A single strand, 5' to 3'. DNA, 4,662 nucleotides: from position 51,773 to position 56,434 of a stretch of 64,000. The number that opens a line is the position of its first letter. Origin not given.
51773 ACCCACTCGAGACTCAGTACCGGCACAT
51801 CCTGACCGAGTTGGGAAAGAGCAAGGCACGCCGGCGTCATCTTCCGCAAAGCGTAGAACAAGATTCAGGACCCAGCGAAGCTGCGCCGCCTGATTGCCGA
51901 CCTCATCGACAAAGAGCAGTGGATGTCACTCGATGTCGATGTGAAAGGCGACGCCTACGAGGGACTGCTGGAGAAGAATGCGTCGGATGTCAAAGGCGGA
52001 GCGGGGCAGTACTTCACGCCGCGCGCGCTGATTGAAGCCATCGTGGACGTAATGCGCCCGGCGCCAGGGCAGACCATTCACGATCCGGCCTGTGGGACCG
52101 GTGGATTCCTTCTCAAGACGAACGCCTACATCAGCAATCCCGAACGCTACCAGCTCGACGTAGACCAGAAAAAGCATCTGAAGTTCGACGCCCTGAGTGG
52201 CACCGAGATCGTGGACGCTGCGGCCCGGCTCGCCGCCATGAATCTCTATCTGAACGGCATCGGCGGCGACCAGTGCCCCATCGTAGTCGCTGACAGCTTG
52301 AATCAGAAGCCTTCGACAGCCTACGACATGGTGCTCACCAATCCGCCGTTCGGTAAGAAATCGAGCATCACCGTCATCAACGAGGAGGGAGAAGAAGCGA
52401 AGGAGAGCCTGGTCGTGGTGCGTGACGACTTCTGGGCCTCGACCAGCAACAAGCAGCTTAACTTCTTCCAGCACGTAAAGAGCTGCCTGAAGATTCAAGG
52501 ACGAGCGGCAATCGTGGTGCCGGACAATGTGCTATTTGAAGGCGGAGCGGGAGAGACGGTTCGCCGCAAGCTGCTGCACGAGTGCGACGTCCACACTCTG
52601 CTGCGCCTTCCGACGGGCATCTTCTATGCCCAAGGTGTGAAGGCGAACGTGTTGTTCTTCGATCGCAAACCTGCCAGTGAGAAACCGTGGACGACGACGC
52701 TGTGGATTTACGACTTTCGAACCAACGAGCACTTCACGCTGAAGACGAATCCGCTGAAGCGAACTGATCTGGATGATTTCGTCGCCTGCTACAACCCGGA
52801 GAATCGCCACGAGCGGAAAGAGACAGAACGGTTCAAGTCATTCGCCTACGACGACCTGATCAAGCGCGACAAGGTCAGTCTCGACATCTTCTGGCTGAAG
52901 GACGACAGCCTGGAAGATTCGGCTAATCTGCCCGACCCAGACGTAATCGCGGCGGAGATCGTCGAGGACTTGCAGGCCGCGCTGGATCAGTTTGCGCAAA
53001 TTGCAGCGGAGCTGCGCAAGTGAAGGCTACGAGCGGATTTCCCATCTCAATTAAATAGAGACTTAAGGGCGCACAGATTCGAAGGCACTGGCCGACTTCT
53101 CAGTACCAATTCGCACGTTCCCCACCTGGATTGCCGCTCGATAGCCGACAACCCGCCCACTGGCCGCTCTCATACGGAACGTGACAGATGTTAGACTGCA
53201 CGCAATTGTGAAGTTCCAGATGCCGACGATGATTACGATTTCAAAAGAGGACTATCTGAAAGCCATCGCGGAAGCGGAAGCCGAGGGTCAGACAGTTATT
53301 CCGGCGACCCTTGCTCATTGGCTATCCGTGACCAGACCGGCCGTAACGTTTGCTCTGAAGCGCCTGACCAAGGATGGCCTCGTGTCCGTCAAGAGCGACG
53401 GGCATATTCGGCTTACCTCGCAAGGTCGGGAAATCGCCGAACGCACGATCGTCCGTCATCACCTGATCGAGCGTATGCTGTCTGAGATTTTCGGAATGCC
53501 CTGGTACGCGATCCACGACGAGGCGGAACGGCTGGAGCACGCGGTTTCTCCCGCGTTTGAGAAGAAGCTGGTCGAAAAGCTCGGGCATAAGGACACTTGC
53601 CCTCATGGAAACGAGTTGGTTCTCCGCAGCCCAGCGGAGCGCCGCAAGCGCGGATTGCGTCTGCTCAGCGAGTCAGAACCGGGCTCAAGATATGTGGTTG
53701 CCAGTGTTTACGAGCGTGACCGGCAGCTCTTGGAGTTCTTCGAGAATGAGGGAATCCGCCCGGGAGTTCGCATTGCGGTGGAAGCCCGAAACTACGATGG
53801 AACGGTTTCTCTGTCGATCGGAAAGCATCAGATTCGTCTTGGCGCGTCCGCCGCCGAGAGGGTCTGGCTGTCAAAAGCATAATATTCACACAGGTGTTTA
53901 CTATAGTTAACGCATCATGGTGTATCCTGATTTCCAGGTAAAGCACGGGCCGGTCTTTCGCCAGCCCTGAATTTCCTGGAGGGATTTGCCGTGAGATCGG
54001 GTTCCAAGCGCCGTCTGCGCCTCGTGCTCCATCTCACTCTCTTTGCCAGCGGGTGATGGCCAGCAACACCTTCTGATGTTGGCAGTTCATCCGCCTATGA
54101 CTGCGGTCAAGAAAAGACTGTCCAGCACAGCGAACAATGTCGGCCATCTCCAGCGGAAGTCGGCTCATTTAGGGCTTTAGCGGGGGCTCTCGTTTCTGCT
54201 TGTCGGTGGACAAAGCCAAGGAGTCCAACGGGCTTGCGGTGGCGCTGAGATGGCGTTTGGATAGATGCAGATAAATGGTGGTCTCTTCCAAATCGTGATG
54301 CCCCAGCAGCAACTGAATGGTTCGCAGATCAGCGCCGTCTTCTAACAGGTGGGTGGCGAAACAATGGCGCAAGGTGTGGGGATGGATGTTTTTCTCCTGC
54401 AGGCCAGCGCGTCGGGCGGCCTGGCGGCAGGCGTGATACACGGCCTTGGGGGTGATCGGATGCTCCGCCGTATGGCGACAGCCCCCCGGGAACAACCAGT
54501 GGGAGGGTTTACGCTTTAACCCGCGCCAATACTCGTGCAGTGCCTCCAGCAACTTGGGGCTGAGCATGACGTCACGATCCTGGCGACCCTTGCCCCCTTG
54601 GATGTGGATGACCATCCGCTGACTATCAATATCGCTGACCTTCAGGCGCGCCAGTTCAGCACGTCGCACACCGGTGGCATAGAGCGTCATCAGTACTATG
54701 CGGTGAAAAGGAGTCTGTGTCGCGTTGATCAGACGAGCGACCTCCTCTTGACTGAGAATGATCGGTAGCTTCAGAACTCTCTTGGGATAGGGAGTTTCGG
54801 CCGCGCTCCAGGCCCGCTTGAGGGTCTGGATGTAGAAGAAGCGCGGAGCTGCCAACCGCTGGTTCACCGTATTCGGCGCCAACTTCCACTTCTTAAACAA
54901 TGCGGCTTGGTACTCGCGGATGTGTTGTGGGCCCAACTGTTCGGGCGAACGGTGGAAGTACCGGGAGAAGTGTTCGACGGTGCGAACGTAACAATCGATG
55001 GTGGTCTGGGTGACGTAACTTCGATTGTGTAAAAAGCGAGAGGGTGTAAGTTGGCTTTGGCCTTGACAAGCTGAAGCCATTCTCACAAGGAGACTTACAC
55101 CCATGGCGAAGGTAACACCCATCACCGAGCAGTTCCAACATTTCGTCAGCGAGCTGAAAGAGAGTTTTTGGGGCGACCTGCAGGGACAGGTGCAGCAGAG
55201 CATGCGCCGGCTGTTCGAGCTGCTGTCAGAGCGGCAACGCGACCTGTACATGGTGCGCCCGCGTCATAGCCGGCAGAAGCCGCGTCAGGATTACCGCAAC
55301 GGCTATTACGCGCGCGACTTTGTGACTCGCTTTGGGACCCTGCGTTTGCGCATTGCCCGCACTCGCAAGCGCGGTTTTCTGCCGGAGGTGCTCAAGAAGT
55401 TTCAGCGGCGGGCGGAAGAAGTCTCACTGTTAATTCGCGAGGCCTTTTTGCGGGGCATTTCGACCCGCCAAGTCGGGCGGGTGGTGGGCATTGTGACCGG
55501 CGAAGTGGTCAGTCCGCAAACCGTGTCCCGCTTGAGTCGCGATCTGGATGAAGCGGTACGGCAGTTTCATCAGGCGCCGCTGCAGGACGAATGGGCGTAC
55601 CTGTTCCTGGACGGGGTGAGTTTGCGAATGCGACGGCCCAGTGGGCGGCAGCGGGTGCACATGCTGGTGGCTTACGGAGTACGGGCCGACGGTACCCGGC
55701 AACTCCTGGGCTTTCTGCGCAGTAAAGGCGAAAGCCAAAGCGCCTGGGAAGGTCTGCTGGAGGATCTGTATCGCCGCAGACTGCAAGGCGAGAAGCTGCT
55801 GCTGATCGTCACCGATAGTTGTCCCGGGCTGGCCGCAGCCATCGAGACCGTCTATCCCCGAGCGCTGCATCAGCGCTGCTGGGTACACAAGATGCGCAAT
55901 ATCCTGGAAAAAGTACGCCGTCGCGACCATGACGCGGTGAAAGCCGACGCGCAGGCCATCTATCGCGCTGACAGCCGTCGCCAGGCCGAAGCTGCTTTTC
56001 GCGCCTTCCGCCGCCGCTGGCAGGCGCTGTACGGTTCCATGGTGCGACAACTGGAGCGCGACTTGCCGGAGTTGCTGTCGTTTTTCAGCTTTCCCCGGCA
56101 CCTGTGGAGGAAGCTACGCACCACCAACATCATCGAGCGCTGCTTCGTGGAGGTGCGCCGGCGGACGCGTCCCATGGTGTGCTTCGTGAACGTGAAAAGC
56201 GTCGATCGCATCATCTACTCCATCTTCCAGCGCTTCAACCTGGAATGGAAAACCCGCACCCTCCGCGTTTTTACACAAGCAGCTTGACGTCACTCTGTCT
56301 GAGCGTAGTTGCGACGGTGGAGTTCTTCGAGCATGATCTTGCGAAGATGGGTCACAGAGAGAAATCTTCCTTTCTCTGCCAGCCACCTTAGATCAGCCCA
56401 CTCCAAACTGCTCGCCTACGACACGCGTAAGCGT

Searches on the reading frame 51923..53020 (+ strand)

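Call 61: search_protein_families(library=pfam, proteins=[window:51923-53020:+], max_evalue=0.00001)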
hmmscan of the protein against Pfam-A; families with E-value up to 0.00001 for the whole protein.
window:51923-53020:+ (366 aa): 2 families
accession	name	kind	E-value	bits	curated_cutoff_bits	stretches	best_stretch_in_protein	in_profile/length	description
PF02384.22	N6_Mtase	-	3.7e-65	220.7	20.4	1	5-316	3-293/311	N-6 DNA Methylase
PF01170.24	UPF0020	-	6.9e-09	36.1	22.3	1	38-146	18-134/197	RMKL-like, methyltransferase domain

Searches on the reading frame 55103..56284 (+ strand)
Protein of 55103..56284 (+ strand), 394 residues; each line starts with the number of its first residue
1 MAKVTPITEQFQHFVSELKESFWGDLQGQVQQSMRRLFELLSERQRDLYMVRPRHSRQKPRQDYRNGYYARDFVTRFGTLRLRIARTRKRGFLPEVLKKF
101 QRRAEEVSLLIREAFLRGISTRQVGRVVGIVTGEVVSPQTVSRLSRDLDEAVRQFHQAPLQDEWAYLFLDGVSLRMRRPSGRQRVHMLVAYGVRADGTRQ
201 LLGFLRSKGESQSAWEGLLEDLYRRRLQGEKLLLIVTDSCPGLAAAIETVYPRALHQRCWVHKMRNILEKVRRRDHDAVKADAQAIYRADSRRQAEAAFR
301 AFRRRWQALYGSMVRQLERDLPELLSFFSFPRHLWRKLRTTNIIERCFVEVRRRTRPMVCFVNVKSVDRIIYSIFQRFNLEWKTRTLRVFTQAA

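Call 61: search_protein_families(library=pfam, proteins=[window:55103-56284:+], max_evalue=0.00001)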
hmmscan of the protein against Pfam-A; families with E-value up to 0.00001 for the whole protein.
window:55103-56284:+ (394 aa): 2 families
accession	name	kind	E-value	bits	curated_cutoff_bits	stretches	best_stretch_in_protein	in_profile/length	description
PF00872.24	Transposase_mut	-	1.7e-86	291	21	1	26-383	22-377/379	Transposase, Mutator family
PF10551.15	MULE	-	1.9e-08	35.1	27.6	1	183-266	13-99/99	MULE transposase domain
